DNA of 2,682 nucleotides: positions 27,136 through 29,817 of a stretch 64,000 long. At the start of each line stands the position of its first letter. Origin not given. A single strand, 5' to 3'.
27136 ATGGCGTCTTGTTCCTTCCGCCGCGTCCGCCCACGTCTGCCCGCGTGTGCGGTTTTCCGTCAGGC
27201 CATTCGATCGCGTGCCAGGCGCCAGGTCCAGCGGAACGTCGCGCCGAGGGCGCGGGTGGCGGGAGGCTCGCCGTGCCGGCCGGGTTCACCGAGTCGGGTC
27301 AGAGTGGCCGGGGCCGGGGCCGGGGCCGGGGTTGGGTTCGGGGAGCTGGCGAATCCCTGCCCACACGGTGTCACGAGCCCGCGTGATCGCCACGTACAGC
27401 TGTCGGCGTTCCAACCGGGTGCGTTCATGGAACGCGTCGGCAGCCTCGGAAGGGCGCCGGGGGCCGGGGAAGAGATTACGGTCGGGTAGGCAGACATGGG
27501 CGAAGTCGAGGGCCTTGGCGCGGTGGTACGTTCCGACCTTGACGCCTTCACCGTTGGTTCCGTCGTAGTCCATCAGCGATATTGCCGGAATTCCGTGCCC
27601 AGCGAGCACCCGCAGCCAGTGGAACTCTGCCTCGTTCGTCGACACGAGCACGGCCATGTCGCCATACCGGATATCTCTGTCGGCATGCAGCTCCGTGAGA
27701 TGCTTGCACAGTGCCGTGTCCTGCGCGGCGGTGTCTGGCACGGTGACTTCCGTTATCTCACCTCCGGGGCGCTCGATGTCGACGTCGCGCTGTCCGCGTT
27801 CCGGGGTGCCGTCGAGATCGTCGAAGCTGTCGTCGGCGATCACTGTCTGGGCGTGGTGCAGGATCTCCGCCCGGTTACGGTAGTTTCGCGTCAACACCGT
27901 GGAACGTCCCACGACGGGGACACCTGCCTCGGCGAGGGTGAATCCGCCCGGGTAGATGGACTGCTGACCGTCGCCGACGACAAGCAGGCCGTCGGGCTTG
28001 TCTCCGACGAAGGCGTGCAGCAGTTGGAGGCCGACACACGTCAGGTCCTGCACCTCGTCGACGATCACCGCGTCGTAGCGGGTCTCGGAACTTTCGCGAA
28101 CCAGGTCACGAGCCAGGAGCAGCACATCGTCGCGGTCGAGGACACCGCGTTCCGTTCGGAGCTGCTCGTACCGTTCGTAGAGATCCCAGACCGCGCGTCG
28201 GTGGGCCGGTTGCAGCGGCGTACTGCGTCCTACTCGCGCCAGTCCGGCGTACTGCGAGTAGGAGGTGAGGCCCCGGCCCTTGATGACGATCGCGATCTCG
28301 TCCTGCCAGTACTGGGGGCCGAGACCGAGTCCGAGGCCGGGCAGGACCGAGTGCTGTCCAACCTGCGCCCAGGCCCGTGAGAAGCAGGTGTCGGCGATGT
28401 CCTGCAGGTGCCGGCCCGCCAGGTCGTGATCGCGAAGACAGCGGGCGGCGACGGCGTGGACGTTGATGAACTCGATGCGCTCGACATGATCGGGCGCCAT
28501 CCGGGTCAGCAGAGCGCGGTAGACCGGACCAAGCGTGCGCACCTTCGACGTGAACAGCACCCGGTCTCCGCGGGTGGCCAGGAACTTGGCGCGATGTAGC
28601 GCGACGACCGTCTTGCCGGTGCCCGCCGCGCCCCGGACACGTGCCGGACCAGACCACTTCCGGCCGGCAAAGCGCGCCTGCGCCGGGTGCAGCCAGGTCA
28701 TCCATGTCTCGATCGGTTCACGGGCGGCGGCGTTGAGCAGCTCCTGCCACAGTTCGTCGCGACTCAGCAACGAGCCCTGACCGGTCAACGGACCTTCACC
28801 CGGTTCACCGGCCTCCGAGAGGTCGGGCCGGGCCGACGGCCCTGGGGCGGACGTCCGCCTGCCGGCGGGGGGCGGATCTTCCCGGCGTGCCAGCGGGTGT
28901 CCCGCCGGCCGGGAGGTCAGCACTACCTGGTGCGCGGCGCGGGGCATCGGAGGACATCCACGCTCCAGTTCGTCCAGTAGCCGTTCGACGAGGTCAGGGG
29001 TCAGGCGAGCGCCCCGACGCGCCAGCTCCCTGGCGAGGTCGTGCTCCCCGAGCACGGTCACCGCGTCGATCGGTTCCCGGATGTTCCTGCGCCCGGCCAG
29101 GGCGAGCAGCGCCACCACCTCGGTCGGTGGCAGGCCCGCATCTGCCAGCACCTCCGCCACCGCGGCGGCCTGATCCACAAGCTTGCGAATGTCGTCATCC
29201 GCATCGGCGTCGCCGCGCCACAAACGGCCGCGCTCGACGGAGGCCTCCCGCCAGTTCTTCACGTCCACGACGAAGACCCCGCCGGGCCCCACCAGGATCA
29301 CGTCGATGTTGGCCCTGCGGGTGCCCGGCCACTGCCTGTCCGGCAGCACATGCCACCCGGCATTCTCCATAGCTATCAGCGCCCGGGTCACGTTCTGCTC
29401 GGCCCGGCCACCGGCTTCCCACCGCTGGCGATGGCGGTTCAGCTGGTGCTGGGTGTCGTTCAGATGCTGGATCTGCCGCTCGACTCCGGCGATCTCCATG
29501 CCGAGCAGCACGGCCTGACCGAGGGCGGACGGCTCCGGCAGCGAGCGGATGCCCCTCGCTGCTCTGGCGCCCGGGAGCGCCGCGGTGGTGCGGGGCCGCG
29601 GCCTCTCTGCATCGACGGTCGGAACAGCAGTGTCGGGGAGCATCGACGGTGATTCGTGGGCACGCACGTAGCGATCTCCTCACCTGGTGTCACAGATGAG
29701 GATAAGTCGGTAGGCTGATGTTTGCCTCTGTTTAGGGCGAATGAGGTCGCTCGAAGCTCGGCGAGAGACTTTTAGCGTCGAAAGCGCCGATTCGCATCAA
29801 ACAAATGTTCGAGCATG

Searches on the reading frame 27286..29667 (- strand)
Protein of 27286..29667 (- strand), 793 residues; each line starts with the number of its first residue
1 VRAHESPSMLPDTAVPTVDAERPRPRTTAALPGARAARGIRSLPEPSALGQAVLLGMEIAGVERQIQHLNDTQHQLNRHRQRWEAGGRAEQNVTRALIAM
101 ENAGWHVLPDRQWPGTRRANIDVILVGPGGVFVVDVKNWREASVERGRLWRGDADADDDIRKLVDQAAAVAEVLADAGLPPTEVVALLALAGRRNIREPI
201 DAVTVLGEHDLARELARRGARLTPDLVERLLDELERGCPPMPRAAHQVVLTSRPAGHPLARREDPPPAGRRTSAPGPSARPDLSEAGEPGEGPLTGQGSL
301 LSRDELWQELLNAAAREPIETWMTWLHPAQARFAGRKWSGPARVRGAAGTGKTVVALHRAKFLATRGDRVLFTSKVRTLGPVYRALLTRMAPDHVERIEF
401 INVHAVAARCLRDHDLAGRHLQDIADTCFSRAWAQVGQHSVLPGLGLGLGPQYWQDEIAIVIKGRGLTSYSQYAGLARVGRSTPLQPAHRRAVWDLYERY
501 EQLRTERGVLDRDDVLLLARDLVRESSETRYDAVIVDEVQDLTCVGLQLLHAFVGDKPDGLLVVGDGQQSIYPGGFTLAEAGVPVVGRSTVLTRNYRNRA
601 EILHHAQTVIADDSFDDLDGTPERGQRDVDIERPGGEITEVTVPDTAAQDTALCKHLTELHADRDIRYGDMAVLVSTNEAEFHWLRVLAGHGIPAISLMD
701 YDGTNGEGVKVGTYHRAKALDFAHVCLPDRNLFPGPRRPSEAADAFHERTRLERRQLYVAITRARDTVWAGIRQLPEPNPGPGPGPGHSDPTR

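Call 8: search_protein_families(library=padloc, proteins=[window:27286-29667:-], max_evalue=0.01)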
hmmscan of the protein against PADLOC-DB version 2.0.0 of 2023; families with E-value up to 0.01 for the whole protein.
window:27286-29667:- (793 aa): 40 families (the best 25 are shown)
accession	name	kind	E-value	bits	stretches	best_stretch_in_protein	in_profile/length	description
PDLC01087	C3a187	-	1.6e-23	81.3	2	527-768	316-539/559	NERD+UvrD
PDLC00117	GajB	-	1.2e-20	71.6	2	489-696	171-378/604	UrvD helicase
PDLC00132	GajB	-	5e-18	63.1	1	491-612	169-301/625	UrvD helicase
PDLC03802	RTasHel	-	2.9e-16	57.5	1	496-679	152-325/675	DRT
PDLC00114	GajB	-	5.2e-12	43.1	1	488-573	167-258/635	UrvD helicase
PDLC00130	GajB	-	1.3e-09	34.9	1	506-630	175-310/589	UrvD helicase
PDLC00104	GajB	-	2.2e-09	34.6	1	705-768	500-559/574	UrvD helicase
PDLC00103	GajB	-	5.4e-09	33.5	1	516-682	197-360/612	UrvD helicase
PDLC00123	GajB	-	6.3e-09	33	2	699-768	432-503/540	UrvD helicase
PDLC00148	GajB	-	4.6e-08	30.4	1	528-572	147-190/369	UrvD helicase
PDLC00107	GajB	-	4.9e-08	30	1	521-572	206-256/587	UrvD helicase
PDLC00108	GajB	-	2.4e-07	28.1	1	496-678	18-202/445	UrvD helicase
PDLC00129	GajB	-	3.4e-07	27.2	1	528-611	224-310/594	UrvD helicase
PDLC00127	GajB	-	2.2e-06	24.5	1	490-601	155-280/594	UrvD helicase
PDLC00106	GajB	-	2.4e-06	24.4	1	521-610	196-288/577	UrvD helicase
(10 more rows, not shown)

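Call 17: search_protein_families(library=ncbifam, proteins=[window:27286-29667:-], max_evalue=0.01)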
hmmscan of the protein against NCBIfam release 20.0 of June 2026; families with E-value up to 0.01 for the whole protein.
window:27286-29667:- (793 aa): 17 families
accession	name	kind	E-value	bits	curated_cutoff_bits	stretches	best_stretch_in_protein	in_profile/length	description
TIGR01073.1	pcrA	equivalog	6.8e-18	64.4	911.2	2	489-679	162-355/725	DNA helicase PcrA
NF008743.0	PRK11773.1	equivalog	1.8e-14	53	965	2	490-613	167-300/720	DNA helicase II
TIGR01075.1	uvrD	equivalog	2.2e-13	49.4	1144.45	2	489-613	161-295/715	DNA helicase II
TIGR01074.1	rep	equivalog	9.5e-12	44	951.45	1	491-613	161-293/668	DNA helicase Rep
NF041254.1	motor_HelR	exception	4.5e-09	35.1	750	1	338-382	200-244/706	RNA polymerase recycling motor ATPase HelR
NF008172.0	PRK10919.1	equivalog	3.3e-08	32.2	1168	1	491-613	162-294/673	DNA helicase Rep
NF008276.0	PRK11054.1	equivalog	1.8e-07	30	543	0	752-770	641-659/684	DNA helicase IV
TIGR00609.1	recB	equivalog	6.4e-07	27.9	696.05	1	510-573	343-415/1175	exodeoxyribonuclease V subunit beta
TIGR02785.1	addA_Gpos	equivalog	8.1e-07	27.2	707.65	1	491-580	339-438/1234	helicase-exonuclease AddAB subunit AddA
NF041464.1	HelD_BACSU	equivalog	4.5e-06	24.8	419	0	516-613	532-633/779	RNA polymerase recycling motor HelD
NF041258.1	motor_HelR_2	exception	8.6e-06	24.2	1100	0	340-381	185-226/713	RNA polymerase recycling motor ATPase HelR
NF047741.1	antiphage_MADS6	equivalog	1.4e-05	23.9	460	1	87-175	12-104/612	methylation-associated defense system protein kinase MAD6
TIGR02784.1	addA_alphas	equivalog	0.00041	18.8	860.75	0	496-572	347-442/1138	double-strand break repair helicase AddA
NF011281.0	PRK14689.1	equivalog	0.0042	17.1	122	1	84-154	9-74/128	hypothetical protein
NF010485.0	PRK13909.1-2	equivalog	0.0048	15.1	650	0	530-679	331-482/909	RecB-like helicase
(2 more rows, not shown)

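Call 21: search_protein_families(library=pfam, proteins=[window:27286-29667:-], max_evalue=0.001)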
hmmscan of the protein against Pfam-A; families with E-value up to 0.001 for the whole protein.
window:27286-29667:- (793 aa): 5 families
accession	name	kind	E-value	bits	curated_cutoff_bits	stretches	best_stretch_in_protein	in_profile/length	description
PF08378.17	NERD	-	1.6e-13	51.6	22.1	1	86-185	2-105/111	Nuclease-related domain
PF13361.12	UvrD_C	-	2.6e-13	50.6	25.6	2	707-769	285-344/350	UvrD-like helicase C-terminal domain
PF00580.27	UvrD-helicase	-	9.7e-13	48.8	23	1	488-572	164-253/271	UvrD/REP helicase N-terminal domain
PF13245.12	AAA_19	-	3.5e-10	40.6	25.1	1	343-574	15-133/134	AAA domain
PF13538.12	UvrD_C_2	-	5.7e-05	23.3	27.4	0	747-769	28-50/52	UvrD-like helicase C-terminal domain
